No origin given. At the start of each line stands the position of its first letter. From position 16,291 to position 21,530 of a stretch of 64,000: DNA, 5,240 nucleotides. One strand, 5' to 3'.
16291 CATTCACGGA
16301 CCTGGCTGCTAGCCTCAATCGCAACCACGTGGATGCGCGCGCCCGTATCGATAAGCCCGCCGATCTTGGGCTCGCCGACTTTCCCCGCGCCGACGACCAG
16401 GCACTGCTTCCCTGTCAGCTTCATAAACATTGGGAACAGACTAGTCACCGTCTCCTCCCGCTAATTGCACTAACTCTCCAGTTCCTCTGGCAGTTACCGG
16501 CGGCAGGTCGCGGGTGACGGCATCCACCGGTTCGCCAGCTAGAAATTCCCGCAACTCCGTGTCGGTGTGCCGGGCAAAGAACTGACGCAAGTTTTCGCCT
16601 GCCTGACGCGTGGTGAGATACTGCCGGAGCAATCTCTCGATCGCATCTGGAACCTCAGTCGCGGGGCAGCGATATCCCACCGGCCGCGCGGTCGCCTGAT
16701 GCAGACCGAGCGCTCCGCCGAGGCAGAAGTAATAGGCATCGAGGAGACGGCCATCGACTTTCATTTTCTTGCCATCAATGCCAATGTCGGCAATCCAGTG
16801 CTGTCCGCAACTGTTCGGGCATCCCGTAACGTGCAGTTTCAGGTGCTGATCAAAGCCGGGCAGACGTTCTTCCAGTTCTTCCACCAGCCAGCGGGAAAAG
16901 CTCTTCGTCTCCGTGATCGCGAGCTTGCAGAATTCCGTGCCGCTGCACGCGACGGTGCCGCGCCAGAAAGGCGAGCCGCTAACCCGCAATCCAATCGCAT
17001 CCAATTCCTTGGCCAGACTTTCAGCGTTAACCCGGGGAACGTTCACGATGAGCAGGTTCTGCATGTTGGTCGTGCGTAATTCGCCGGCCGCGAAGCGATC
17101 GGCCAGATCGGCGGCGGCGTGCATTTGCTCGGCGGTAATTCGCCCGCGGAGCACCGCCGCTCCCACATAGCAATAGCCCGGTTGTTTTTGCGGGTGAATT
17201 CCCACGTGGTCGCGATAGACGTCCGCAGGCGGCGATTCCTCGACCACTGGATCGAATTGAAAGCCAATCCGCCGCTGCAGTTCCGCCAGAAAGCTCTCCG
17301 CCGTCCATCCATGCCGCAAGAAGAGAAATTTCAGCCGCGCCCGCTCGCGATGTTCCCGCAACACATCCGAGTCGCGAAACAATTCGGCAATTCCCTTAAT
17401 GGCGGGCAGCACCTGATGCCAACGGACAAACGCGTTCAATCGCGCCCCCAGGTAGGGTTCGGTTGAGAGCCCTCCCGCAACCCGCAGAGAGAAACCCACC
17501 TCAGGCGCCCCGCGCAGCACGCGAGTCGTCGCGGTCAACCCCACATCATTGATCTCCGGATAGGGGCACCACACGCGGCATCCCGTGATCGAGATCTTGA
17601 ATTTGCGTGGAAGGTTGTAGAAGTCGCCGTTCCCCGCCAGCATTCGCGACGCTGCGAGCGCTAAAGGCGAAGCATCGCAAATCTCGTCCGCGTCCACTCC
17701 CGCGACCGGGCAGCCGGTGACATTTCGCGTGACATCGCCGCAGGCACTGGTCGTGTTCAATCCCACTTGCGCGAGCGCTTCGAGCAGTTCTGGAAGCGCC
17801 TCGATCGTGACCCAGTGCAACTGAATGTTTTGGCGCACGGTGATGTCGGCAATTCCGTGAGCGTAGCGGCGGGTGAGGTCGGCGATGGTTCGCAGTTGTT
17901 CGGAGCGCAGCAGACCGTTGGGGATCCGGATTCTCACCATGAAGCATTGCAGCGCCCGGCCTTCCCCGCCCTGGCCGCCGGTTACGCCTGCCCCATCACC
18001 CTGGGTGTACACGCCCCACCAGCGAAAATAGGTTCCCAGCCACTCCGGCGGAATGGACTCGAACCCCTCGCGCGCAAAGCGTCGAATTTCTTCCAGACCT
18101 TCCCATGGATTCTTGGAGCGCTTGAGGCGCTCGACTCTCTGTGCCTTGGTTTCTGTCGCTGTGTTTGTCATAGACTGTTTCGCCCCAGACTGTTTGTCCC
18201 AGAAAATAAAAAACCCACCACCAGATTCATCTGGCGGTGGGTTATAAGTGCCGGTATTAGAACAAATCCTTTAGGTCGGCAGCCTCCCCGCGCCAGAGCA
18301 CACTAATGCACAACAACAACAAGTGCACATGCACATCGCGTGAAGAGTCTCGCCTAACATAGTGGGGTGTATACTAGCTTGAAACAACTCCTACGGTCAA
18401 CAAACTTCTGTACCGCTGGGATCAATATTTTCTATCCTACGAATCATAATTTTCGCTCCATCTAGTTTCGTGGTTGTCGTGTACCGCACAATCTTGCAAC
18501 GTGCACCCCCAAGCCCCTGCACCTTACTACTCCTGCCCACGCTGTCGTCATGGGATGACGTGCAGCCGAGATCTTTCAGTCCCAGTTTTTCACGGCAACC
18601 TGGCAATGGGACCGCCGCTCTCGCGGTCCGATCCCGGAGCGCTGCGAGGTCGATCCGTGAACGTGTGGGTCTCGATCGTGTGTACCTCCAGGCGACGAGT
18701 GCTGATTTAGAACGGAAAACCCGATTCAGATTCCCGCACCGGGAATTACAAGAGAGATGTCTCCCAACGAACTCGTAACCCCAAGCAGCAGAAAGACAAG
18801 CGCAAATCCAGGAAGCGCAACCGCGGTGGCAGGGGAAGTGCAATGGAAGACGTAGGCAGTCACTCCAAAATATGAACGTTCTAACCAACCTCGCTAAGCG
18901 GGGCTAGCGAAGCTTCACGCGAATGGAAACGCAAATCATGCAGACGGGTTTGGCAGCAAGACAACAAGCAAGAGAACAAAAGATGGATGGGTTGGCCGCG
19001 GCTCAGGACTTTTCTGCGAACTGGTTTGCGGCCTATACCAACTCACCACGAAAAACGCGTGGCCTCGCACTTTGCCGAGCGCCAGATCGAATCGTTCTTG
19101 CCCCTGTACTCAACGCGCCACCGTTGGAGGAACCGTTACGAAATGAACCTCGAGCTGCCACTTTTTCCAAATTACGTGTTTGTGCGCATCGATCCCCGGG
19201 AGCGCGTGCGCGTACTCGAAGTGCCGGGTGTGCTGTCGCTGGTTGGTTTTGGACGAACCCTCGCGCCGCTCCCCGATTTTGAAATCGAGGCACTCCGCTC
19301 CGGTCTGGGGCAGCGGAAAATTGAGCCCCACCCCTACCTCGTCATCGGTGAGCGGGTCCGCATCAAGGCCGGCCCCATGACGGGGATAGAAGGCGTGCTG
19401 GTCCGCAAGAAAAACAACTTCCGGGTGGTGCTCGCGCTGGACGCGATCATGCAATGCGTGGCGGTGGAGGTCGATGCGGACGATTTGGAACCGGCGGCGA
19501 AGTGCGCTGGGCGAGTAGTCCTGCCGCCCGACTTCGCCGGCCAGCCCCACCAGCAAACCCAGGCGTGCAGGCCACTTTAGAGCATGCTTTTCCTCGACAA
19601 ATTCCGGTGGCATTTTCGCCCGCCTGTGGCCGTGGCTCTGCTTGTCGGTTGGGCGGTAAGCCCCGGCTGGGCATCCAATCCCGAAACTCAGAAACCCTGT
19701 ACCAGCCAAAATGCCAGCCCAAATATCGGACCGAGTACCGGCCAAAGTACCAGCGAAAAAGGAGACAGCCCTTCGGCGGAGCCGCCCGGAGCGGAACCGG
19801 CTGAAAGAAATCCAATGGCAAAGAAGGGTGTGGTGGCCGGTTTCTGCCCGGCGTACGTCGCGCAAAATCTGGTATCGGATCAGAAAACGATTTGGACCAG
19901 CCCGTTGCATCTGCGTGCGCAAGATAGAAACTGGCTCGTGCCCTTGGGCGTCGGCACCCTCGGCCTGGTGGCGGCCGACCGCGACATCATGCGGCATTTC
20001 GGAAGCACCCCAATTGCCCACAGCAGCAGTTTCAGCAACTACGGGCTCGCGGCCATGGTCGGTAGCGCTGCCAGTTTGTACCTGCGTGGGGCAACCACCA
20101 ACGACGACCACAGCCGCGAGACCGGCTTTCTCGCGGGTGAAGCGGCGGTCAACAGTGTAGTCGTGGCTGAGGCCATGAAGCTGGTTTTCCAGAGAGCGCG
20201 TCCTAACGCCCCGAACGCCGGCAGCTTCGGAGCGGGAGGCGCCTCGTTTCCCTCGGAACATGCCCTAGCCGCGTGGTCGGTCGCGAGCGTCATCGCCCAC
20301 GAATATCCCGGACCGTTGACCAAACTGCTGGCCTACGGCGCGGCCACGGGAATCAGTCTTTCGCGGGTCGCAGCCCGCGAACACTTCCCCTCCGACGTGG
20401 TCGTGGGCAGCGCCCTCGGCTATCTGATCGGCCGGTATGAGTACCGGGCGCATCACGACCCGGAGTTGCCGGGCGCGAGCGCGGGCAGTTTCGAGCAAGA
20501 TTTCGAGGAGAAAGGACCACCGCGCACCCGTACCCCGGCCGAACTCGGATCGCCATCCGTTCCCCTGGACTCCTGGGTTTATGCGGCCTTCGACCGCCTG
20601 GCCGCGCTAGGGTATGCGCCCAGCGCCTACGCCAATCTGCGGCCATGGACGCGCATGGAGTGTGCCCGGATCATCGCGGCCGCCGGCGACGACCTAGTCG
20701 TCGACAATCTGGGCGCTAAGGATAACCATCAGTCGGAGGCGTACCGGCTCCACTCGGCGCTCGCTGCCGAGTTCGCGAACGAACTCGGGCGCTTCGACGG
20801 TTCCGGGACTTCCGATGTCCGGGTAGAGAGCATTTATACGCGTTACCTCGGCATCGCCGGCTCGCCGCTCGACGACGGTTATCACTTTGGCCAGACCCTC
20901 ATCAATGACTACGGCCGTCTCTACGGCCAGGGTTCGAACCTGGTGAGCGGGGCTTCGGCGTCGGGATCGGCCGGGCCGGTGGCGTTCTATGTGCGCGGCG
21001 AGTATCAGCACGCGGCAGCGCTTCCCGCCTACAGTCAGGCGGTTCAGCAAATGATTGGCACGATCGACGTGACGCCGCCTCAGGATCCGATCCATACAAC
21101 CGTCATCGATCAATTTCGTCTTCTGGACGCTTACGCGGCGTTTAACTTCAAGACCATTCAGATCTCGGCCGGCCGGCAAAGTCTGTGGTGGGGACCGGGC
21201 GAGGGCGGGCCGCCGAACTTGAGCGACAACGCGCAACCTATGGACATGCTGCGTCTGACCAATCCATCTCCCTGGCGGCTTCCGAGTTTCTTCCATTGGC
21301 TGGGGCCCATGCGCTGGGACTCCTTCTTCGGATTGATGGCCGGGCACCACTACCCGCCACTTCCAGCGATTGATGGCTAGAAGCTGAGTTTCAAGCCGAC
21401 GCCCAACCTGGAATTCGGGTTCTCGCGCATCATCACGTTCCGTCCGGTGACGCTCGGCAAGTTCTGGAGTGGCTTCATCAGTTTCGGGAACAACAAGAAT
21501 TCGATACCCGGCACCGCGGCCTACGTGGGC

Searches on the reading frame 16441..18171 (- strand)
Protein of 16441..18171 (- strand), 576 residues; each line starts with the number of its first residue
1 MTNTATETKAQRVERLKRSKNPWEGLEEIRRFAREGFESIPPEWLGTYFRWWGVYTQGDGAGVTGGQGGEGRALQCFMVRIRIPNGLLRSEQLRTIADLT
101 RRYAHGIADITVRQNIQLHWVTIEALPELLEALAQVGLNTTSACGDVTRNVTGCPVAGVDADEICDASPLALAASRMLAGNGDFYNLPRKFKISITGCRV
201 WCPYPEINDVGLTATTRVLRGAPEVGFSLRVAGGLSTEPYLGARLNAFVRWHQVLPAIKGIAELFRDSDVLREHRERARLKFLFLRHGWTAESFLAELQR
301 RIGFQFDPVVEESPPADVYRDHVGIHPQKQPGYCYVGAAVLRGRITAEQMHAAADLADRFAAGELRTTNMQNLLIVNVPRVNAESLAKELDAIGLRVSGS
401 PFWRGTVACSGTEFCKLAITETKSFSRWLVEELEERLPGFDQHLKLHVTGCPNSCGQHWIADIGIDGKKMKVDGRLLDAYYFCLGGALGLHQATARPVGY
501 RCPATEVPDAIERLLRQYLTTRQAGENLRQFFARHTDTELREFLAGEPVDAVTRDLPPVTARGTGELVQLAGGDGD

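Call 73: search_protein_families(library=pfam, proteins=[window:16441-18171:-], max_evalue=0.00001)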
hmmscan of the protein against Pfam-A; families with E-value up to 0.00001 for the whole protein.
window:16441-18171:- (576 aa): 2 families
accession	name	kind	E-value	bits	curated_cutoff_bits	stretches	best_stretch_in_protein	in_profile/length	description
PF01077.27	NIR_SIR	-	3.1e-43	147.4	27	2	145-303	2-155/158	Nitrite and sulphite reductase 4Fe-4S domain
PF03460.22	NIR_SIR_ferr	-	4.3e-41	138.9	24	2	77-135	10-68/69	Nitrite/Sulfite reductase ferredoxin-like half domain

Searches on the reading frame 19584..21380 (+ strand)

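Call 73: search_protein_families(library=pfam, proteins=[window:19584-21380:+], max_evalue=0.00001)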
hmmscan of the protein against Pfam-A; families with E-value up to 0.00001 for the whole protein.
window:19584-21380:+ (598 aa): 3 families
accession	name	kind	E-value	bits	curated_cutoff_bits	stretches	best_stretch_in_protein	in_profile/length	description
PF14052.12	Caps_assemb_Wzi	-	4.5e-38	131.7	30.1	1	426-590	8-146/392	Capsule assembly protein Wzi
PF01569.27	PAP2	-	1e-18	67.8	27.2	1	187-291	8-126/130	PAP2 superfamily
PF14378.12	PAP2_3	-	1.6e-06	28.5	27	1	205-282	110-187/190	PAP2 superfamily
